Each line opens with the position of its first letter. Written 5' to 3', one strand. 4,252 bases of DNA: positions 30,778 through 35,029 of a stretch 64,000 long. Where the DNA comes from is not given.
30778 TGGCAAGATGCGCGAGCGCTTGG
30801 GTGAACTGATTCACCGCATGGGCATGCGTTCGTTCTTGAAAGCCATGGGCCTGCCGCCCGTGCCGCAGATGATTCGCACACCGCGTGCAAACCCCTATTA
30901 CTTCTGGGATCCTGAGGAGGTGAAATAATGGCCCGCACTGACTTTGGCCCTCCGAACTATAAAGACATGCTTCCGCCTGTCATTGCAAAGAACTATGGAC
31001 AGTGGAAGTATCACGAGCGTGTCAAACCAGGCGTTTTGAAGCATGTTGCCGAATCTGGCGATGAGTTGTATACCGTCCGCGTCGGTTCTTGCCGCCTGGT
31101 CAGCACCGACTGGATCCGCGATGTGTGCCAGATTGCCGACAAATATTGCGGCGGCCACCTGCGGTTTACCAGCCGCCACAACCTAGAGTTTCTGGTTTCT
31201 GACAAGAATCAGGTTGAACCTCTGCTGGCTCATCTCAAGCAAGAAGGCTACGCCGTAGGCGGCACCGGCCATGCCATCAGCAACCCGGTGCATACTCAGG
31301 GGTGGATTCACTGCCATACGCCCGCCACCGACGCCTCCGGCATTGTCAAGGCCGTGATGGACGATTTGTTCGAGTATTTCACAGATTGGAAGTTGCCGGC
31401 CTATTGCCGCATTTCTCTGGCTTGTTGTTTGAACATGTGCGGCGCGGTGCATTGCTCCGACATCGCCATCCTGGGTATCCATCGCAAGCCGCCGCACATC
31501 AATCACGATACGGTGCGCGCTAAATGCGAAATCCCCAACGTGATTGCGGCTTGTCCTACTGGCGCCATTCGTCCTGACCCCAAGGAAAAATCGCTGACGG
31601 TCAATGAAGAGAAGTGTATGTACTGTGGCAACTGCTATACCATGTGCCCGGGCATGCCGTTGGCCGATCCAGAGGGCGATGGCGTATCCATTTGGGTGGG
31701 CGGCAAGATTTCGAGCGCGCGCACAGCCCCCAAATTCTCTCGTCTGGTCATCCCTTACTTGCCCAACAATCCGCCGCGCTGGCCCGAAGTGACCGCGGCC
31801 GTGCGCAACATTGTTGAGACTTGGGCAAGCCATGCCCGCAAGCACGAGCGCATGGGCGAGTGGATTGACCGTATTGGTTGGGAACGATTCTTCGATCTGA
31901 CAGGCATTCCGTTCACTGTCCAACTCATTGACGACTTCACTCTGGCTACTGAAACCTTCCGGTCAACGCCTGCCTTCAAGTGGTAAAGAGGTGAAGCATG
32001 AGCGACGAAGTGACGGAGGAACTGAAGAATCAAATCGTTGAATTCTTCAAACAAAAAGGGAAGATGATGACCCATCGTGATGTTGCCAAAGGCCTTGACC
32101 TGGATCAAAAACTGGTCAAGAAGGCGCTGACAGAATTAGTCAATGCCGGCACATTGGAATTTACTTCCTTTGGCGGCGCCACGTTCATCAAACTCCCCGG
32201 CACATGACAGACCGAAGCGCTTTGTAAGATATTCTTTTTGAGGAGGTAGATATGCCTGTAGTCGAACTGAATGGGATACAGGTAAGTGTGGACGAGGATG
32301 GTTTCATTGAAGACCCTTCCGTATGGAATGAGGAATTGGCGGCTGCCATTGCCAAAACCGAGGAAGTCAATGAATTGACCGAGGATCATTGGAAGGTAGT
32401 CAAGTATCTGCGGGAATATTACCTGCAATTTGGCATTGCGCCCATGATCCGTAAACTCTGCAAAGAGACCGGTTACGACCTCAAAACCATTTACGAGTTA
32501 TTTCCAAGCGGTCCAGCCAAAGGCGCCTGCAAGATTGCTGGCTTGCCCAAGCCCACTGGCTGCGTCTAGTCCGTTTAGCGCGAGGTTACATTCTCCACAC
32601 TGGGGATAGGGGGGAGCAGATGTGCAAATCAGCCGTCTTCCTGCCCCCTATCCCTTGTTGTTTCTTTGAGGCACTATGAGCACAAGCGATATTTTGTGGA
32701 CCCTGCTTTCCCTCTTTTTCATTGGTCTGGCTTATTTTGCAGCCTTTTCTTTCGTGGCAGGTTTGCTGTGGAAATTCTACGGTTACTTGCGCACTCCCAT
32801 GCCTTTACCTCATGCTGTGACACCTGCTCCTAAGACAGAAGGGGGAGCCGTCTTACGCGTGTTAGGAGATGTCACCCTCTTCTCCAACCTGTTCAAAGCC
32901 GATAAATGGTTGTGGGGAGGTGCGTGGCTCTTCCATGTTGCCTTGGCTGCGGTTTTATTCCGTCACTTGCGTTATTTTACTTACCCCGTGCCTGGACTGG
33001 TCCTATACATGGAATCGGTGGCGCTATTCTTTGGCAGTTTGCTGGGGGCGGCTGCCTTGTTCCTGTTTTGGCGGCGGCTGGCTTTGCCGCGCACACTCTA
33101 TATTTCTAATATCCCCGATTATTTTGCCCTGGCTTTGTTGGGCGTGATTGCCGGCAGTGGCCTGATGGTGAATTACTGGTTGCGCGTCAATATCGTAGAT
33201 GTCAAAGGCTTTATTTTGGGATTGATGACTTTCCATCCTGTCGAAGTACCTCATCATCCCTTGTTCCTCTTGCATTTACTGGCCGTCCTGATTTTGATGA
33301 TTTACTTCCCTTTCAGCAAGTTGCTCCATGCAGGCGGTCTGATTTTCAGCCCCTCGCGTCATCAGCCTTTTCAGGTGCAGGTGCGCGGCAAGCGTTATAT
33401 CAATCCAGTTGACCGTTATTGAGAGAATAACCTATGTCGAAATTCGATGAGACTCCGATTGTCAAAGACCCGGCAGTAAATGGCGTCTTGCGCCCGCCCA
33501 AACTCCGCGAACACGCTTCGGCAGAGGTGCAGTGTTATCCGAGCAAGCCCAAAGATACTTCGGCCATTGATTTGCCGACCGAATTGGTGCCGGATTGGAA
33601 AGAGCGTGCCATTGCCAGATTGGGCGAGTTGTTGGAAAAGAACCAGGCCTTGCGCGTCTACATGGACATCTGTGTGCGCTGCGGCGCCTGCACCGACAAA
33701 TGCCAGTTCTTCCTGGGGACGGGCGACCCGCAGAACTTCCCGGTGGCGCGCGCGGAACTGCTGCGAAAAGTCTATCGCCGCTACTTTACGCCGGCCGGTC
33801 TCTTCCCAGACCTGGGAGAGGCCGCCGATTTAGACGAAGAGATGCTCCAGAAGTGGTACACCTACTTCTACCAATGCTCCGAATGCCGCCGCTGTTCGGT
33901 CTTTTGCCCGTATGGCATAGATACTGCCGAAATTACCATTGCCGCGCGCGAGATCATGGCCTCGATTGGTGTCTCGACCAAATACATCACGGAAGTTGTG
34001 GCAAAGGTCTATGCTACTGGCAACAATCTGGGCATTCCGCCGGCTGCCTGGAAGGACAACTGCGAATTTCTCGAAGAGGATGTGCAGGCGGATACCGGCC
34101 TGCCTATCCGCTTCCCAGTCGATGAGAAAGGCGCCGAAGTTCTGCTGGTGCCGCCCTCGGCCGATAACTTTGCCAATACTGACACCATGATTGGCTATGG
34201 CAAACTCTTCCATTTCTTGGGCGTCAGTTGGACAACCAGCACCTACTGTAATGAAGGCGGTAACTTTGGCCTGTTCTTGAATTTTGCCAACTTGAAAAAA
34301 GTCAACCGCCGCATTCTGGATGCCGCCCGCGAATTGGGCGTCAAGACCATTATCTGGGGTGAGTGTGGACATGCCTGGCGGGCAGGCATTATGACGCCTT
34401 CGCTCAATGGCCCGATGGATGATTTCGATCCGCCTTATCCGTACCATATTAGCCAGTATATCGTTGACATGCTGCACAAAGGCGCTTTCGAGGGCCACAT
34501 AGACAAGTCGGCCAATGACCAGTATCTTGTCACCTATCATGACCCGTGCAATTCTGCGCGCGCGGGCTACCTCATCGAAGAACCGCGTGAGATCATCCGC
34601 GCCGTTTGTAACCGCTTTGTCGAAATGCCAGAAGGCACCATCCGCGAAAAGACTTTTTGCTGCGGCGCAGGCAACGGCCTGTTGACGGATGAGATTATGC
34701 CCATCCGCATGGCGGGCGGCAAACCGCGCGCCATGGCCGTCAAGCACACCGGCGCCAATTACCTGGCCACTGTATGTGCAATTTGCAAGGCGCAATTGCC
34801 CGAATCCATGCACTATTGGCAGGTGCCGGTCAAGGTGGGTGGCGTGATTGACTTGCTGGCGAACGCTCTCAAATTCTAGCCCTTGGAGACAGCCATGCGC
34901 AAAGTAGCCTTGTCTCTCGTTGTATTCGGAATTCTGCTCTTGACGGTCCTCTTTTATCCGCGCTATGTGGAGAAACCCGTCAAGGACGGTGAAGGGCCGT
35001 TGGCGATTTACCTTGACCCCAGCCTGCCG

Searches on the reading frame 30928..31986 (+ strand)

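Call 17: search_protein_families(library=ncbifam, proteins=[window:30928-31986:+], max_evalue=0.001)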
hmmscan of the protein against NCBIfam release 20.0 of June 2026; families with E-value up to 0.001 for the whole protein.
window:30928-31986:+ (352 aa): 12 families
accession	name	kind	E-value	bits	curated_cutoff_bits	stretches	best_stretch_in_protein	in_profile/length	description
TIGR02066.1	dsrB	equivalog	2.5e-158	526.5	341.5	1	18-352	1-341/341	dissimilatory-type sulfite reductase subunit beta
TIGR02064.1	dsrA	equivalog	1.1e-36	126.5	392.85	1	43-332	77-373/402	dissimilatory-type sulfite reductase subunit alpha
TIGR02912.1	sulfite_red_C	equivalog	1.9e-11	43.5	324.1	1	42-322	17-293/314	sulfite reductase subunit C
NF007382.0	PRK09898.1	equivalog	7.5e-08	32.1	213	1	193-247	120-174/208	ferredoxin-like protein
NF007125.0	PRK09566.1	equivalog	1.7e-07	30.1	594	1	44-188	320-459/513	ferredoxin--nitrite reductase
NF007126.0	PRK09567.1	equivalog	2.8e-06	25.8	523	1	47-185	376-509/595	NirA family protein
TIGR02951.1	DMSO_dmsB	equivalog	1.3e-05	25.3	214.1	1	199-241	66-108/161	DMSO/selenate family reductase complex B subunit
TIGR04105.1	FeFe_hydrog_B1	subfamily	1.9e-05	23.5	450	1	206-241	167-201/462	monomeric [FeFe] hydrogenase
NF010369.0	PRK13795.1-4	equivalog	4.1e-05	22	1086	1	205-249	584-628/633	hypothetical protein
TIGR03287.1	methan_mark_16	hypoth_equivalog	0.00015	20.3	363.95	1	198-242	305-344/391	methanogenesis marker 16 metalloprotein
NF058577.1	FdxA_fam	equivalog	0.00033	20.8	65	1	207-241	17-49/52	4Fe-4S ferredoxin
NF006221.0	PRK08348.1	subfamily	0.00053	19.7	124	0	205-243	52-90/136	NADH-plastoquinone oxidoreductase subunit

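Call 18: search_protein_families(library=pfam, proteins=[window:30928-31986:+], max_evalue=0.001)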
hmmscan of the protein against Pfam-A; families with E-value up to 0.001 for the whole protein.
window:30928-31986:+ (352 aa): 5 families
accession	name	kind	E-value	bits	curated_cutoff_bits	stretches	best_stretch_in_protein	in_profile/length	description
PF01077.27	NIR_SIR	-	3.5e-34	118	27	1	114-330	2-155/158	Nitrite and sulphite reductase 4Fe-4S domain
PF03460.22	NIR_SIR_ferr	-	5.1e-13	49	24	1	39-105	1-68/69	Nitrite/Sulfite reductase ferredoxin-like half domain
PF00037.32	Fer4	-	4.6e-07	29.8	21.1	1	224-241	2-19/24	4Fe-4S binding domain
PF12838.12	Fer4_7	-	9.6e-07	29.6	27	1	207-241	10-49/52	4Fe-4S dicluster domain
PF13237.11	Fer4_10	-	0.00062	20.1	25.5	1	206-241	16-53/53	4Fe-4S dicluster domain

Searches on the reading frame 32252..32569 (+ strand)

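Call 17: search_protein_families(library=ncbifam, proteins=[window:32252-32569:+], max_evalue=0.001)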
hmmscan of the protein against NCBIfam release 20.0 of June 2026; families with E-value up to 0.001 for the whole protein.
window:32252-32569:+ (105 aa): 2 families
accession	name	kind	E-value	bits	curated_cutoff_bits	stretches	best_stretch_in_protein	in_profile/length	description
TIGR03342.1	dsrC_tusE_dsvC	subfamily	3.5e-36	123.9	53.5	1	5-105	2-108/108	TusE/DsrC/DsvC family sulfur relay protein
NF008562.0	PRK11508.1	equivalog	5.4e-25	87.7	191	1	6-105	4-109/109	sulfurtransferase TusE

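Call 18: search_protein_families(library=pfam, proteins=[window:32252-32569:+], max_evalue=0.001)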
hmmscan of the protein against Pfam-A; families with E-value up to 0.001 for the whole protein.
window:32252-32569:+ (105 aa): 1 family
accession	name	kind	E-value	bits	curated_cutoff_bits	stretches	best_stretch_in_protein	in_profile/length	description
PF04358.19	DsrC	-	1.7e-39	135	24.9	1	6-105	2-107/107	DsrC like protein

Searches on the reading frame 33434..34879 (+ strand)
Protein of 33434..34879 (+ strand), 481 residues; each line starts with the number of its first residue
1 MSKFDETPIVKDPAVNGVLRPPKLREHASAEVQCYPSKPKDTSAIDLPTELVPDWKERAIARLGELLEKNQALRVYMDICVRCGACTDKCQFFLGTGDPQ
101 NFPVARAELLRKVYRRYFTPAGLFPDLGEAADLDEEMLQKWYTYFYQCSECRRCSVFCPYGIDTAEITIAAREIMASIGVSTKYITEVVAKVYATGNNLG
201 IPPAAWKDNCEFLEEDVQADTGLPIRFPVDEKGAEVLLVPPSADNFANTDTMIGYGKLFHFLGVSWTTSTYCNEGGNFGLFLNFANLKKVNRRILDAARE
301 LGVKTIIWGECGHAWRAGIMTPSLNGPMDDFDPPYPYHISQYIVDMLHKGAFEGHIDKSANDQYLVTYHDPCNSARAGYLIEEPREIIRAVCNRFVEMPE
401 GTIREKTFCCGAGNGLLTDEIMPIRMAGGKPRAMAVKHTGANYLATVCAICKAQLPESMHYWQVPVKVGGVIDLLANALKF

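Call 3: search_protein_families(library=pfam, proteins=[window:33434-34879:+], max_evalue=0.01)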
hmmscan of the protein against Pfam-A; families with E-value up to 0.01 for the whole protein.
window:33434-34879:+ (481 aa): 9 families
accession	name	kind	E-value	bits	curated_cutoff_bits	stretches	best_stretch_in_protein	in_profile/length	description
PF13183.11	Fer4_8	-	1.5e-12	48.3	27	1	77-162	2-68/68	4Fe-4S dicluster domain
PF02754.22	CCG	-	1.3e-10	41.7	20.6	1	366-455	1-84/85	Cysteine-rich domain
PF13534.11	Fer4_17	-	5.1e-10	40.2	22.2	1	80-163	2-61/61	4Fe-4S dicluster domain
PF13237.11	Fer4_10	-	1.5e-06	28.5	25.5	0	147-166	8-29/53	4Fe-4S dicluster domain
PF13187.11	Fer4_9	-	1.2e-05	25.7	27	0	78-91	35-48/52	4Fe-4S dicluster domain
PF12838.12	Fer4_7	-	0.00012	22.9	27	1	80-162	2-52/52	4Fe-4S dicluster domain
PF00037.32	Fer4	-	0.00025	21.2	21.1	0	75-91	3-19/24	4Fe-4S binding domain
PF12797.12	Fer4_2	-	0.00048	20.4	24.5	0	76-90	6-20/22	4Fe-4S binding domain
PF12800.12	Fer4_4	-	0.0014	19.2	24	0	78-91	2-15/17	4Fe-4S binding domain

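Call 4: search_protein_families(library=ncbifam, proteins=[window:33434-34879:+], max_evalue=0.01)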
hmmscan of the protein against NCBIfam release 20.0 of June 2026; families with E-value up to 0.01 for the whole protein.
window:33434-34879:+ (481 aa): 15 families
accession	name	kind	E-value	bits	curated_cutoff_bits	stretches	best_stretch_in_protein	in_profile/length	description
NF045796.1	DsrK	equivalog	4.9e-158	526.5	400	1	32-479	4-435/453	sulfate reduction electron transfer complex DsrMKJOP subunit DsrK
NF045724.1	ferredox_TmcB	equivalog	1.5e-54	185.3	735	1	68-477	31-426/430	electron transfer complex ferredoxin TmcB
NF045711.1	sulf_resp_HmcF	equivalog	1.6e-41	142.6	750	1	71-469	53-439/457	sulfate respiration complex iron-sulfur protein HmcF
NF004898.0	PRK06259.1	equivalog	2.7e-19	69.1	385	1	358-478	371-487/488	fumarate reductase (CoM/CoB) subunit TfrB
NF045670.1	quin_L_LdhH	equivalog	7.3e-14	51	800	1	357-475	593-705/706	L-lactate dehydrogenase (quinone) large subunit LdhH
NF008369.0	PRK11168.1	equivalog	6.2e-10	38.5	278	1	346-461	277-386/401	anaerobic glycerol-3-phosphate dehydrogenase subunit C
NF045663.1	diclust_near_Sec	equivalog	1.7e-07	29.7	530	2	358-456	528-619/759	pyridine nucleotide-disulfide oxidoreductase/dicluster-binding protein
TIGR03379.1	glycerol3P_GlpC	equivalog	2.3e-05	23.4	279.9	1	342-461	270-383/397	anaerobic glycerol-3-phosphate dehydrogenase subunit GlpC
TIGR00273.1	TIGR00273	equivalog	0.00015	20.8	444.8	0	142-197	339-393/432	LutB/LldF family L-lactate oxidation iron-sulfur protein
NF038018.1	qmoC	equivalog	0.00028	20.5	300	1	146-206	62-122/360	quinone-interacting membrane-bound oxidoreductase complex subunit QmoC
TIGR03290.1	CoB_CoM_SS_C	equivalog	0.0012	18.8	160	1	145-199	45-99/144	CoB--CoM heterodisulfide reductase subunit C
NF040864.1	HgcB_ferredoxin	equivalog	0.0018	18.1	99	0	70-91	36-57/93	mercury methylation ferredoxin HgcB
NF008434.0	PRK11274.1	equivalog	0.003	16.5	333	0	76-175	21-102/409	glycolate oxidase subunit GlcF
TIGR03288.1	CoB_CoM_SS_B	equivalog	0.0048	16.2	345.15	0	403-455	186-237/290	CoB--CoM heterodisulfide reductase subunit B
NF004616.0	PRK05950.1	subfamily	0.0079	15.4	228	0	78-175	147-233/238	succinate dehydrogenase iron-sulfur subunit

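Call 100: search_solved_structures(query=window:33434-34876:+, max_evalue=1e-10)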
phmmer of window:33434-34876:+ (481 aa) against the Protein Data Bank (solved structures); distinct sequences matched with E-value up to 1e-10: 0.
